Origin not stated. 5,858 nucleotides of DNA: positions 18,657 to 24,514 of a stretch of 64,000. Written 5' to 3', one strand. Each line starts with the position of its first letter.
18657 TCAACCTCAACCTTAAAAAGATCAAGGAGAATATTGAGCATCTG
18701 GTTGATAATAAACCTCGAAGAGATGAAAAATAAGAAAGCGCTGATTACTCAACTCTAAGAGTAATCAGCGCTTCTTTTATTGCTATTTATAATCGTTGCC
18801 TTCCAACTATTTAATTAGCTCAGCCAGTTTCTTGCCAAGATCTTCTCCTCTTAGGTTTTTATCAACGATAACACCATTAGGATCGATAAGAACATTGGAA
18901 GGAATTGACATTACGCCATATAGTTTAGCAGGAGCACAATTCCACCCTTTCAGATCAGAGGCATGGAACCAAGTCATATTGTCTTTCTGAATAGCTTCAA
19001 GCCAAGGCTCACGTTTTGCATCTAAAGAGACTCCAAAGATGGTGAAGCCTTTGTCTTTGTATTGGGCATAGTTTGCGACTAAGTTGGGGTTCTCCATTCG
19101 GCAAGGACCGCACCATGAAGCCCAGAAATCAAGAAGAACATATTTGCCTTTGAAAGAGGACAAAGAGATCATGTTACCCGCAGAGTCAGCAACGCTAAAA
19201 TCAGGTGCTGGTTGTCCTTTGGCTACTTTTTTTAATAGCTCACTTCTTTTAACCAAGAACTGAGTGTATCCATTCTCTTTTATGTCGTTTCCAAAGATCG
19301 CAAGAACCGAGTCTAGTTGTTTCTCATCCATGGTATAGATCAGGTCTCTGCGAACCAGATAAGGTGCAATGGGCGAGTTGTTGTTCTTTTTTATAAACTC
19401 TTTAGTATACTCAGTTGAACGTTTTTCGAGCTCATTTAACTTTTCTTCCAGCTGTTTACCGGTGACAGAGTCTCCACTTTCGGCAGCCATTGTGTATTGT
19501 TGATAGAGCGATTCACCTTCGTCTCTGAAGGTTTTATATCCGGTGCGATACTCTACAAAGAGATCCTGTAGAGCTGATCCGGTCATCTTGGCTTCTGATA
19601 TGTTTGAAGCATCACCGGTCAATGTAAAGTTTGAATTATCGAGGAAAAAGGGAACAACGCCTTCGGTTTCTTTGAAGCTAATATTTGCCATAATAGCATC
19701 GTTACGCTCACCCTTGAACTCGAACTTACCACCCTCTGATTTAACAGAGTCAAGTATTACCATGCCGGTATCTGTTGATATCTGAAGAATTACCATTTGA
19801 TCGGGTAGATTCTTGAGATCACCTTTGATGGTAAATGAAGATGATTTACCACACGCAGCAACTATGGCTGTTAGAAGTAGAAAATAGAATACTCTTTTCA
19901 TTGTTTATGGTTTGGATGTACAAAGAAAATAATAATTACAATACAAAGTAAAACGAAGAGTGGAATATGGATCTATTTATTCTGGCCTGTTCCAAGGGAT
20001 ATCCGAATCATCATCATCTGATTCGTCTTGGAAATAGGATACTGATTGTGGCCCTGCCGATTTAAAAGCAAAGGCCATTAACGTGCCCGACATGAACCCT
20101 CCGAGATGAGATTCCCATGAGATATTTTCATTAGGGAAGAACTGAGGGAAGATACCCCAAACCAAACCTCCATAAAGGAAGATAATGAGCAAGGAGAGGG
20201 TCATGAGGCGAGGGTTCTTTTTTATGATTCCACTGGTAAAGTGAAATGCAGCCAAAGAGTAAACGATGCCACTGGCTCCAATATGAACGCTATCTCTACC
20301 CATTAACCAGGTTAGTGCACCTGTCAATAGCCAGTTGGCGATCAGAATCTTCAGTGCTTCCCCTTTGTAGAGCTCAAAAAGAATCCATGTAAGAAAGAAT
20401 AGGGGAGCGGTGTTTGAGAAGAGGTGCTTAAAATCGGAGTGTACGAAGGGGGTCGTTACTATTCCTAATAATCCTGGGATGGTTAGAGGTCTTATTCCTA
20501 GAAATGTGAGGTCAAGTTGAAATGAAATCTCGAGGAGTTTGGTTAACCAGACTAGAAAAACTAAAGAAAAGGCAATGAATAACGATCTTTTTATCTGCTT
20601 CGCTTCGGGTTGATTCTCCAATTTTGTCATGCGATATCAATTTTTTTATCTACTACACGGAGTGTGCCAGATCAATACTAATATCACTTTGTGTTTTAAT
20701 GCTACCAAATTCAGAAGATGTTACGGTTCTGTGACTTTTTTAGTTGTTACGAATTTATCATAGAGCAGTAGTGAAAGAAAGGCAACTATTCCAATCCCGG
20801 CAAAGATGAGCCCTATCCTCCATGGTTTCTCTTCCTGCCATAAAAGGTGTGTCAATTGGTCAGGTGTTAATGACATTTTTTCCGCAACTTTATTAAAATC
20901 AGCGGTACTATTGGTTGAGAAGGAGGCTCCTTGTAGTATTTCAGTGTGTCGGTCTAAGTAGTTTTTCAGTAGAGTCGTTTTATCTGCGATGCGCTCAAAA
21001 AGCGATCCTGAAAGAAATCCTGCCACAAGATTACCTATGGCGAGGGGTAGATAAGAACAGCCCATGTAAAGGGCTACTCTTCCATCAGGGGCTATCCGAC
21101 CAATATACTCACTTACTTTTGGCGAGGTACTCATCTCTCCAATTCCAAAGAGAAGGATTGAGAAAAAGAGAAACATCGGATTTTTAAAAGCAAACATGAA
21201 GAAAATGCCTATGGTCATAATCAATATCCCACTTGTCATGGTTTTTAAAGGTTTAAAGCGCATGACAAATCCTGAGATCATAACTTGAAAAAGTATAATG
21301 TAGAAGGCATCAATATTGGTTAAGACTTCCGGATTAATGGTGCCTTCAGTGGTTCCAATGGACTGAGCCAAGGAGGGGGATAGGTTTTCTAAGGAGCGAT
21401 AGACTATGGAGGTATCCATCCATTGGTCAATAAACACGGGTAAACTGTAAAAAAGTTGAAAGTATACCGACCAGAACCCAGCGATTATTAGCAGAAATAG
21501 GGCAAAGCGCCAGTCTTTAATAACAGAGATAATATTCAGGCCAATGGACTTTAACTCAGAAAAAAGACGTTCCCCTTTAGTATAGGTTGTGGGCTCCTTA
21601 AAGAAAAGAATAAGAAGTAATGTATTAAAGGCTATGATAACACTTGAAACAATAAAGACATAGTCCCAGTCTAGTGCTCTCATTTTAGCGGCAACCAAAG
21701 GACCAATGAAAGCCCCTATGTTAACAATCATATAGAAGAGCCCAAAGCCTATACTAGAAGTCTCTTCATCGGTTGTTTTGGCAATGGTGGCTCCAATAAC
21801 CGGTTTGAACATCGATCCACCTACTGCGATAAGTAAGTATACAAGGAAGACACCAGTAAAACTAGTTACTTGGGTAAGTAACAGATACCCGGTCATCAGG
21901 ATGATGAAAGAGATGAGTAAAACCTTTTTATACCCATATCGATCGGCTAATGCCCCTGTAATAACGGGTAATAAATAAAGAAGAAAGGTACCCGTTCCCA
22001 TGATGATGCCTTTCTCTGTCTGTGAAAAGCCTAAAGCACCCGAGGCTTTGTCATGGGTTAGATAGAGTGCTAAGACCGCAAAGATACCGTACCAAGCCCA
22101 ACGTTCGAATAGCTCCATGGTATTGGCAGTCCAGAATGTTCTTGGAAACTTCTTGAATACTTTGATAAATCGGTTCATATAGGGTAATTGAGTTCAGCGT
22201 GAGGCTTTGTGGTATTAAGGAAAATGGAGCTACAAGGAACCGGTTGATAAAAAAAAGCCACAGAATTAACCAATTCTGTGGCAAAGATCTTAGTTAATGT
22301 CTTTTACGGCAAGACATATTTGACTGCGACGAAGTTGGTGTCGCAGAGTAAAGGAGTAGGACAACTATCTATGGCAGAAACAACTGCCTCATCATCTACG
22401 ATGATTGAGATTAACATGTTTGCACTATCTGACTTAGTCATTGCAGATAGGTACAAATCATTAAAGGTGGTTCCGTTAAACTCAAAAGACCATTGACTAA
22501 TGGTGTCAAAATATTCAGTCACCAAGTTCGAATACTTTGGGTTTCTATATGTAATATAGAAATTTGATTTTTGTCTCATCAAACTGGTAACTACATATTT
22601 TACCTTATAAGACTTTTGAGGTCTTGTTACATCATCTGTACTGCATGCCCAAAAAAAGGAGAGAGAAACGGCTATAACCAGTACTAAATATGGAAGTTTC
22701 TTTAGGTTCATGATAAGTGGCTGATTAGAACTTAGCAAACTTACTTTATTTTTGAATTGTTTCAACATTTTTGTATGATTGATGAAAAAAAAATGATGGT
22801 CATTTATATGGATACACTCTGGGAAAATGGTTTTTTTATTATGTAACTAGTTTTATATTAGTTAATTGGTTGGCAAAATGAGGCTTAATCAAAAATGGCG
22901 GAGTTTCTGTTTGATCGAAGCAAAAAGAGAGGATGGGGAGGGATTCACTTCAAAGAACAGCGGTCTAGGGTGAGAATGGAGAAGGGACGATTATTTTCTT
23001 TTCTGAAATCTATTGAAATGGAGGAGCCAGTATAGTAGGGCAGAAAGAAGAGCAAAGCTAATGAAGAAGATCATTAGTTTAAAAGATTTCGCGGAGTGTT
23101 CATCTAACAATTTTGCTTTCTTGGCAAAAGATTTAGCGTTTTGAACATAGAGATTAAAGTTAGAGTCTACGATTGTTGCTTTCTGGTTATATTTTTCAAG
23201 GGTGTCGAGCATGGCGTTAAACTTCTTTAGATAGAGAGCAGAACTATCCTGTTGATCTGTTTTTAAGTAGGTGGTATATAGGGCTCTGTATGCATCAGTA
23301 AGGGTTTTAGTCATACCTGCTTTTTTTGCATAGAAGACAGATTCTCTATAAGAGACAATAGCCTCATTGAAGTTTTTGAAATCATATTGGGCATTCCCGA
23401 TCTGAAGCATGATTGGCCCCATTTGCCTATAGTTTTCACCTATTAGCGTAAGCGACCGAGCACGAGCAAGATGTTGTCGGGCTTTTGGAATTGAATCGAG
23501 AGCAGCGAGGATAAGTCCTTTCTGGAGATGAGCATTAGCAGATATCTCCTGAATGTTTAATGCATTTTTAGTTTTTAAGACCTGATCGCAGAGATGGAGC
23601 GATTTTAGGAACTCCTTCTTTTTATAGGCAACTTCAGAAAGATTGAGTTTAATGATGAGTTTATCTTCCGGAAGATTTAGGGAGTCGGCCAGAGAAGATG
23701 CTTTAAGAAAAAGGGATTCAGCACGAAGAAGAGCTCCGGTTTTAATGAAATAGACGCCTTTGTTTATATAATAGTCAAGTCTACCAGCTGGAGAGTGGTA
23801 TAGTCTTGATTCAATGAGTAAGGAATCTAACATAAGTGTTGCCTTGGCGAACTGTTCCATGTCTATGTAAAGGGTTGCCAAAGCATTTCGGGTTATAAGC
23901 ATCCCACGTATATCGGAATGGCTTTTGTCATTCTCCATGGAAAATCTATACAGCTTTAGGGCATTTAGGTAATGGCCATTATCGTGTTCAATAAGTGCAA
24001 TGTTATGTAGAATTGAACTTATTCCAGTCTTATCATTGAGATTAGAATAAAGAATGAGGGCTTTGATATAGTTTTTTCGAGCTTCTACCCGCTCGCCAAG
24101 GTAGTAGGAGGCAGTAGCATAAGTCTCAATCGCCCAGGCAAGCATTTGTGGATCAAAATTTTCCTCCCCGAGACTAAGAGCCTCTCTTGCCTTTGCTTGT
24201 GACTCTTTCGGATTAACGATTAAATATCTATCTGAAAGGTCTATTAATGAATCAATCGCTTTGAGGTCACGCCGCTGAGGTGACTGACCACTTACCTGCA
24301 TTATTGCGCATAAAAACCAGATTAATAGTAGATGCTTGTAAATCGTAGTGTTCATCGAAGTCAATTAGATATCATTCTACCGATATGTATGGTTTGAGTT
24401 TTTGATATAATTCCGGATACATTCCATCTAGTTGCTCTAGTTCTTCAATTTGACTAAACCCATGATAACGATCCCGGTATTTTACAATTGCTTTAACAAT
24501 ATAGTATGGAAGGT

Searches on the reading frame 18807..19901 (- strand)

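Call 70: search_protein_families(library=pfam, proteins=[window:18807-19901:-], max_evalue=0.00001)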
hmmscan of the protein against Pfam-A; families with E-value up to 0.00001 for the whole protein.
window:18807-19901:- (364 aa): 6 families
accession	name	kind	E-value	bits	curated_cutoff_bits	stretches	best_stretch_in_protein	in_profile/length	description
PF00578.27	AhpC-TSA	-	2.1e-23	83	26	1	229-346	2-122/124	AhpC/TSA family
PF08534.16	Redoxin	-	2.6e-20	73.2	26.6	1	228-354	2-137/148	Redoxin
PF13905.12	Thioredoxin_8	-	5.1e-18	65.6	27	1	252-343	1-92/94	Thioredoxin-like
PF14289.11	DUF4369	-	1.3e-17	64.5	25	1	23-115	1-91/91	Domain of unknown function (DUF4369)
PF00085.26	Thioredoxin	-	5.2e-08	33.3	23.5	1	253-296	19-61/103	Thioredoxin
PF00255.25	GSHPx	-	1.1e-06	28.6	27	1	234-291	3-59/108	Glutathione peroxidase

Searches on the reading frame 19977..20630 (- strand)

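Call 70: search_protein_families(library=pfam, proteins=[window:19977-20630:-], max_evalue=0.00001)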
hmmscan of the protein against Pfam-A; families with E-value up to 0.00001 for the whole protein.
window:19977-20630:- (217 aa): 1 family
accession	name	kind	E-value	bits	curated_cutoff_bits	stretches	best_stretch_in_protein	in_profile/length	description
PF01694.28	Rhomboid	-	9e-19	68.5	22.6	1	56-189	6-140/143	Rhomboid domain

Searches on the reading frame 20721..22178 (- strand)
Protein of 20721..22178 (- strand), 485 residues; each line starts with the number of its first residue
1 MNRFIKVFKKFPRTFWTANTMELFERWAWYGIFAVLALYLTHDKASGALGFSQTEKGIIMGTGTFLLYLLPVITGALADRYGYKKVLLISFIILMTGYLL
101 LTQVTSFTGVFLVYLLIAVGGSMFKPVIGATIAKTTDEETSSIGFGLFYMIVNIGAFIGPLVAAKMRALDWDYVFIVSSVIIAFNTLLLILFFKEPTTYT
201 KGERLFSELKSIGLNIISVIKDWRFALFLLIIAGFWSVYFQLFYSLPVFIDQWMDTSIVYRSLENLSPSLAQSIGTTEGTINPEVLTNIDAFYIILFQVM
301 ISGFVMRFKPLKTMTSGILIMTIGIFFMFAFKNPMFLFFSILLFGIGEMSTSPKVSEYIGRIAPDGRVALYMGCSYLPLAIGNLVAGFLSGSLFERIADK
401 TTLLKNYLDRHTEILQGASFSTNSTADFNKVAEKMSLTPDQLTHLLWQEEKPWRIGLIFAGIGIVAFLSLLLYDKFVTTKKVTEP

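Call 70: search_protein_families(library=pfam, proteins=[window:20721-22178:-], max_evalue=0.00001)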
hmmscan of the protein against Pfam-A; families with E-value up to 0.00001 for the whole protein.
window:20721-22178:- (485 aa): 1 family
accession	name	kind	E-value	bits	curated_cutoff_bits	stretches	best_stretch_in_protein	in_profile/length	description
PF07690.21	MFS_1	-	4.8e-34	118.2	33.4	2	26-251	9-230/347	Major Facilitator Superfamily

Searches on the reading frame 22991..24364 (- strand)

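Call 70: search_protein_families(library=pfam, proteins=[window:22991-24364:-], max_evalue=0.00001)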
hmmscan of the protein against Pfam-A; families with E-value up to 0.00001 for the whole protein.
window:22991-24364:- (457 aa): 3 families
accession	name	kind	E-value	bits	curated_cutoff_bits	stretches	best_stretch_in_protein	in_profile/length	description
PF13424.12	TPR_12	-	4.4e-14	52.9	30.1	0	78-145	5-74/77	Tetratricopeptide repeat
PF07719.23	TPR_2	-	1.1e-07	31.9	27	0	82-108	7-33/34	Tetratricopeptide repeat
PF17874.7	TPR_MalT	-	8.2e-07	29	45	0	52-226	17-191/336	MalT-like TPR region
